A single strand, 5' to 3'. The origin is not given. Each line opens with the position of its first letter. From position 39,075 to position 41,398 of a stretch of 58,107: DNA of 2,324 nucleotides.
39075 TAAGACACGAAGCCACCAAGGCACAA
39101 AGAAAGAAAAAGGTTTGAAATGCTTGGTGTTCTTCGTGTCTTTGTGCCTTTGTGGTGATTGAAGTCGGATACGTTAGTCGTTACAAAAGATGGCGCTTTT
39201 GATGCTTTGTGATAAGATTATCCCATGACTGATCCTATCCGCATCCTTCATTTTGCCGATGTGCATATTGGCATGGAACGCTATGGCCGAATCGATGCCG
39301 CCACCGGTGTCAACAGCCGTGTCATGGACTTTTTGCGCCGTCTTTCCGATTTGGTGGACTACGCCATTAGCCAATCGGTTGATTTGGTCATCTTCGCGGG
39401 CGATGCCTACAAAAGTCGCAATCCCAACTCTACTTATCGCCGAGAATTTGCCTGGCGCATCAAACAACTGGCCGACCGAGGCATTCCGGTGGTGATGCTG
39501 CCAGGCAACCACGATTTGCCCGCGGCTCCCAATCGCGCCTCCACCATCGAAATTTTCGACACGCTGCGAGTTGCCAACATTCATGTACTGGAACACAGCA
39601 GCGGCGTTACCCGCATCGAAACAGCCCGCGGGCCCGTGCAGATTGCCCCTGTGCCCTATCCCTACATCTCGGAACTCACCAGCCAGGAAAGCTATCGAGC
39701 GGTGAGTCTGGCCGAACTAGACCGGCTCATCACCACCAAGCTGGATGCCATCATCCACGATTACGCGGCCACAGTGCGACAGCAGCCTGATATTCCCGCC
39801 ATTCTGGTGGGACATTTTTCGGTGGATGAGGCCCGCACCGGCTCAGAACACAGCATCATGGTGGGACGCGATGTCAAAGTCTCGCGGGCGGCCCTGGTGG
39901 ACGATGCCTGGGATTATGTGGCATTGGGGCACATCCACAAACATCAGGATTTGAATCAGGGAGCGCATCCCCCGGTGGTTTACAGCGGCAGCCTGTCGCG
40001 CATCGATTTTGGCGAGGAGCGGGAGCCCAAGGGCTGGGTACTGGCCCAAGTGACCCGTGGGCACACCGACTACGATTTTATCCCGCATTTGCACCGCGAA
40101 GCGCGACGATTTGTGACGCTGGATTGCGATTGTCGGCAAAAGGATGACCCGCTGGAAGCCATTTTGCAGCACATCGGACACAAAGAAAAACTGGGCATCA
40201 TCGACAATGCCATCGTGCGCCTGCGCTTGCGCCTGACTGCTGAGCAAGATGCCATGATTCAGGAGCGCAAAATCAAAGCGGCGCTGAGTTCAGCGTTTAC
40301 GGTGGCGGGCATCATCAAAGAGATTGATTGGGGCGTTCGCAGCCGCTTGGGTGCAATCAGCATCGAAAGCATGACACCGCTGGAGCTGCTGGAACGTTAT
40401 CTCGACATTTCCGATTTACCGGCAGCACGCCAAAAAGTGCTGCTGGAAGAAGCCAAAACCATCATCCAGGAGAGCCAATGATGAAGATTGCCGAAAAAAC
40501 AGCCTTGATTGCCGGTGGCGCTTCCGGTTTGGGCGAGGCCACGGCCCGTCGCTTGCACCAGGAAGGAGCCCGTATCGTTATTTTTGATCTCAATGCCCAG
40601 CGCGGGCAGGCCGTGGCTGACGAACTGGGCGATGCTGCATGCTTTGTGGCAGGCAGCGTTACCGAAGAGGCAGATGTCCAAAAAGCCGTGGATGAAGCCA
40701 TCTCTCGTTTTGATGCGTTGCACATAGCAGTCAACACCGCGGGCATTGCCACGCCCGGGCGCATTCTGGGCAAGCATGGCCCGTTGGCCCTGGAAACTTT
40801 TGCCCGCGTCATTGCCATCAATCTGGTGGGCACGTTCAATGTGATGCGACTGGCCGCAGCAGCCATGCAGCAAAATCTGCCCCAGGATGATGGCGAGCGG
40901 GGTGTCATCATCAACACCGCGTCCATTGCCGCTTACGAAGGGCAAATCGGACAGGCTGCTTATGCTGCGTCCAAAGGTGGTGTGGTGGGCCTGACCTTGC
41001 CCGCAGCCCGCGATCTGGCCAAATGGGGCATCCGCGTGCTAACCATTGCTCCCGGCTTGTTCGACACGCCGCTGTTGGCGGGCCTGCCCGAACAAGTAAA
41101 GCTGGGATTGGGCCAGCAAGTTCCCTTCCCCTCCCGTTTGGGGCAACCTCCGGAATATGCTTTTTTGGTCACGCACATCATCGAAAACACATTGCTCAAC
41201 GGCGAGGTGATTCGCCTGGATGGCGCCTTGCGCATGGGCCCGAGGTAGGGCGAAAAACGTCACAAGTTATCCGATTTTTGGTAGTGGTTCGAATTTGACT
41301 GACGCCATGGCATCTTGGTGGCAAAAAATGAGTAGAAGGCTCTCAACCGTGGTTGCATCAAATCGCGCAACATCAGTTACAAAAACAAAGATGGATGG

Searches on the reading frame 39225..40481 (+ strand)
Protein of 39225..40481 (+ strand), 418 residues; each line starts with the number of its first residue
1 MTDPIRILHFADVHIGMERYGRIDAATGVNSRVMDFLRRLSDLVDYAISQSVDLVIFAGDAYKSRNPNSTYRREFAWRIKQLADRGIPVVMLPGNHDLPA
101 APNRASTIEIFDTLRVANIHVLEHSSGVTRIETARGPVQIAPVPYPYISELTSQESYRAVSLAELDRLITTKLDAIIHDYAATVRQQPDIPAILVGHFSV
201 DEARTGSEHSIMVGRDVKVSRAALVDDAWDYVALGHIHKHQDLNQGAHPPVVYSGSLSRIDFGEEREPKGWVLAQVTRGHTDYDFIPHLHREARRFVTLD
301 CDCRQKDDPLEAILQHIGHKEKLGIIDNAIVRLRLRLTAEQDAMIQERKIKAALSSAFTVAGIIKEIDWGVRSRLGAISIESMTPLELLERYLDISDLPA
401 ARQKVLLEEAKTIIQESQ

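Call 4: search_protein_families(library=pfam, proteins=[window:39225-40481:+], max_evalue=0.01)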
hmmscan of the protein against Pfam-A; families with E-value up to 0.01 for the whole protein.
window:39225-40481:+ (418 aa): 2 families
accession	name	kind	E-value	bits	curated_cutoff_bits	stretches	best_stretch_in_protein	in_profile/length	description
PF00149.33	Metallophos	-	2.8e-16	61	21.5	1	5-239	1-190/191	Calcineurin-like phosphoesterase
PF12850.12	Metallophos_2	-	2.8e-05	24.6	27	0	6-103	2-60/154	Calcineurin-like phosphoesterase superfamily domain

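Call 5: search_protein_families(library=ncbifam, proteins=[window:39225-40481:+], max_evalue=0.01)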
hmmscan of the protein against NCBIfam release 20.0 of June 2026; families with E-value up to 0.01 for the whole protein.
window:39225-40481:+ (418 aa): 14 families
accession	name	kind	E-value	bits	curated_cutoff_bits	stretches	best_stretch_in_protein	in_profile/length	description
TIGR00619.1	sbcd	subfamily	2e-37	129.4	77.65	1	5-269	1-251/252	exonuclease subunit SbcD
NF008206.2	PRK10966.1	equivalog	5.5e-20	71.8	450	1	5-278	1-268/380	exonuclease subunit SbcD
NF041754.1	sbcd_Bac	equivalog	1.9e-18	66.9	750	1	5-264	1-247/390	exonuclease subunit SbcD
NF041029.1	Mre11_Pyroc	equivalog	7.6e-18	64.5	600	2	6-117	2-104/438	DNA double-strand break repair protein Mre11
NF041031.1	Mre11_Sulfo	equivalog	9.4e-16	58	500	1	6-126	1-112/374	DNA double-strand break repair protein Mre11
NF041753.2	sbcd_Staph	equivalog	6.9e-14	51.5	480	1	6-282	2-254/375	exonuclease subunit SbcD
NF041030.1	Mre11_Halo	equivalog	1e-13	51.2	550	1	6-117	3-104/361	DNA double-strand break repair protein Mre11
NF008460.0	PRK11340.1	equivalog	3.5e-08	33.2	188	1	2-132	47-156/271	phosphodiesterase YaeI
TIGR04123.1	P_estr_lig_assc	hypoth_equivalog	1.3e-06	28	150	1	6-124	22-135/207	ligase-associated DNA damage response endonuclease PdeM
TIGR00024.1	SbcD_rel_arch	hypoth_equivalog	0.00091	19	115.2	1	10-122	20-121/224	putative phosphoesterase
NF008359.0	PRK11148.1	equivalog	0.0016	18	225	1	4-99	14-98/275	3',5'-cyclic-AMP phosphodiesterase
TIGR00583.1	mre11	equivalog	0.0016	17.5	434.6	0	3-71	2-64/405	DNA repair protein (mre11)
NF053862.1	DS9_1_antiphage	equivalog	0.0029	16.5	420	1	6-104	195-295/486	anti-phage phosphoesterase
TIGR03729.1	acc_ester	subfamily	0.0063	15.9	148.25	0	40-99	21-74/239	putative phosphoesterase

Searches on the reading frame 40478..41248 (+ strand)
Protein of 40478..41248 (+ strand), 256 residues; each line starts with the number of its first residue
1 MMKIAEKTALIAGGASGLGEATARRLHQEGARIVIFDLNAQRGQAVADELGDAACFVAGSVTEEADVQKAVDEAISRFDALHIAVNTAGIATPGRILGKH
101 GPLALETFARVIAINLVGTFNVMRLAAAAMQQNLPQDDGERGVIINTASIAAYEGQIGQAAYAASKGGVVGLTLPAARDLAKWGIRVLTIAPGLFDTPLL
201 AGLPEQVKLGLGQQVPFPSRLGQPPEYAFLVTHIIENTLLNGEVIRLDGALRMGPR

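Call 49: search_protein_families(library=pfam, proteins=[window:40478-41248:+], max_evalue=0.001)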
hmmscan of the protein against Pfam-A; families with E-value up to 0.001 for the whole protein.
window:40478-41248:+ (256 aa): 4 families
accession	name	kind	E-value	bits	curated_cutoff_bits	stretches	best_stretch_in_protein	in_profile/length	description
PF00106.31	adh_short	-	8.5e-48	162.9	26.6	1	7-205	1-192/195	short chain dehydrogenase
PF13561.12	adh_short_C2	-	1.4e-41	143.1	27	1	15-249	3-233/236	Enoyl-(Acyl carrier protein) reductase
PF08659.16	KR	-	1.9e-09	38.1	22.6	1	8-165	2-152/180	KR domain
PF01370.27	Epimerase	-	0.00013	21.9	20.9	1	9-127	1-103/240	NAD dependent epimerase/dehydratase family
